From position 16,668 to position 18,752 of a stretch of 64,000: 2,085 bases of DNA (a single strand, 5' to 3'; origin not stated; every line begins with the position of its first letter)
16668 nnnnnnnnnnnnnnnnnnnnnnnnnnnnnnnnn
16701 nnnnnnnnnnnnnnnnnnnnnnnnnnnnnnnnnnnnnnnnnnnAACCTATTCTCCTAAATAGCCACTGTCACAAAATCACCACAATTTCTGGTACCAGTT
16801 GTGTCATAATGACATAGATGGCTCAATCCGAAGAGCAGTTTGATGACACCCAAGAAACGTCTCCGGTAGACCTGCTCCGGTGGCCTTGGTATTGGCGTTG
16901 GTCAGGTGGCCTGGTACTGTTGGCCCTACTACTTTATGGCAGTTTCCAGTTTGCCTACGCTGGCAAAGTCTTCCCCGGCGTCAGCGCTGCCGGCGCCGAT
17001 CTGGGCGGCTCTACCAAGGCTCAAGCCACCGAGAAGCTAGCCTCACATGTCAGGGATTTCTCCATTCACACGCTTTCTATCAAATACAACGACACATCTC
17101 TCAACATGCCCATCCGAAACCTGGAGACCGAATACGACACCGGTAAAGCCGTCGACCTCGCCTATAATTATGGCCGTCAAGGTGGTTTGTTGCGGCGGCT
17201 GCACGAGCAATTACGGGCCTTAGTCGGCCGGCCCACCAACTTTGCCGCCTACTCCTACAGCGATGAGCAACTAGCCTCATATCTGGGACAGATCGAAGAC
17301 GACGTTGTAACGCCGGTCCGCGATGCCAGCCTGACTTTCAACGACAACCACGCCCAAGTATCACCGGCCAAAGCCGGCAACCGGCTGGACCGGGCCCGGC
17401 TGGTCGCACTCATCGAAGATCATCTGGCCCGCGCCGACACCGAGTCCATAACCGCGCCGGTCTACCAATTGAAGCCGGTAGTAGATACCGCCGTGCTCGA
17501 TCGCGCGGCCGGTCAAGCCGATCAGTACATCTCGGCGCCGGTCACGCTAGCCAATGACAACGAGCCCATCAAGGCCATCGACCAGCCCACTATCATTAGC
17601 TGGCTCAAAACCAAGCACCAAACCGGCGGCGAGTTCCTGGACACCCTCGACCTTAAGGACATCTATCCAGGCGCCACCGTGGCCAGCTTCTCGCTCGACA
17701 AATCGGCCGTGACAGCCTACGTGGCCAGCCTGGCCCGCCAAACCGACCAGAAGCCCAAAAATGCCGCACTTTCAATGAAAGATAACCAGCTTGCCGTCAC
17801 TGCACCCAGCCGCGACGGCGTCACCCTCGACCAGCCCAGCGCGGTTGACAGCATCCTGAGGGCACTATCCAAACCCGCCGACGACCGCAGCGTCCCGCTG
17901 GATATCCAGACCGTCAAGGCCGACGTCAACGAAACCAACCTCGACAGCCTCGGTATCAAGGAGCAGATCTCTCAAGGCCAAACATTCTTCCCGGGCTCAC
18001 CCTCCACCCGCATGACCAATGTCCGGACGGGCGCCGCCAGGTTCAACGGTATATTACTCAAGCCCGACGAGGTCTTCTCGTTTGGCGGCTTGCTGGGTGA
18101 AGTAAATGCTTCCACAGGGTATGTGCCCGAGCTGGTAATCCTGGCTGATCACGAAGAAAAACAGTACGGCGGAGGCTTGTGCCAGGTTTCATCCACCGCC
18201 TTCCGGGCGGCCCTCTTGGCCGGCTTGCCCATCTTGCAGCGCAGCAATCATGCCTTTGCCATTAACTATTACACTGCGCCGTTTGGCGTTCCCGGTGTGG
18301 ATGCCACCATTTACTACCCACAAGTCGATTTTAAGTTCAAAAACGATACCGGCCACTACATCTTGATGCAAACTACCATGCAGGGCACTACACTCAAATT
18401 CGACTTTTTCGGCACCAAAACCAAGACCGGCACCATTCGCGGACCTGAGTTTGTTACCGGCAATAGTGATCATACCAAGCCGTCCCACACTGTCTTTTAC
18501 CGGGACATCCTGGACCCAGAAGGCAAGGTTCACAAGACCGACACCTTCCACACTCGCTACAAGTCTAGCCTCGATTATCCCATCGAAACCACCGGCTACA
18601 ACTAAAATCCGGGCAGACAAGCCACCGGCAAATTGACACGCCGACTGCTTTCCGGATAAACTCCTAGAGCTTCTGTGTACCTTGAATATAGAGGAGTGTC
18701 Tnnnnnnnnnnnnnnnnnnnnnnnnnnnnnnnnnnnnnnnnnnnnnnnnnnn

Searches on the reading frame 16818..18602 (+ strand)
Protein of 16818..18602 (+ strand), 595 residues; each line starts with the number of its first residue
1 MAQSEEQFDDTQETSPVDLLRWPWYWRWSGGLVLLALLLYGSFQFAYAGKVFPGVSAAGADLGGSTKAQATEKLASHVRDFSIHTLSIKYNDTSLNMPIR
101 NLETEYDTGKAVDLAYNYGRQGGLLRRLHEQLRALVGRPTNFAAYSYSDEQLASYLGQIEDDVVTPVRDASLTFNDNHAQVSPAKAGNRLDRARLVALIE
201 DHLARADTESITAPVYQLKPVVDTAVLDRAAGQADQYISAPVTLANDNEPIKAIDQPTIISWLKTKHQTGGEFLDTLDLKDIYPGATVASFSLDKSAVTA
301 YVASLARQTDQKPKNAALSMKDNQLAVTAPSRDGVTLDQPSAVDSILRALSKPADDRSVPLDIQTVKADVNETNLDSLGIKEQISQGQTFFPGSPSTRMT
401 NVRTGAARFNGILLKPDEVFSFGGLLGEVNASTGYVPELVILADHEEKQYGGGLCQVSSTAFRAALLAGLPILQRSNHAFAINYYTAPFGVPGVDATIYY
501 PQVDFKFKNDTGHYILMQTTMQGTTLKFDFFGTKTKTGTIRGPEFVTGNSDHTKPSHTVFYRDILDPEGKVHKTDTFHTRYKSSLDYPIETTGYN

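Call 3: search_protein_families(library=pfam, proteins=[window:16818-18602:+], max_evalue=0.1)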
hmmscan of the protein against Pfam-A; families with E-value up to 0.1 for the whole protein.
window:16818-18602:+ (595 aa): 2 families
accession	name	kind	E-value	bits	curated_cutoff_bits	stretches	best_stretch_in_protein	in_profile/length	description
PF04294.18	VanW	-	7.2e-39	132.7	27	1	398-530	2-129/130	VanW like protein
PF12229.13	PG_binding_4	-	2.3e-28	99.1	22.1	2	99-206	5-111/117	Putative peptidoglycan binding domain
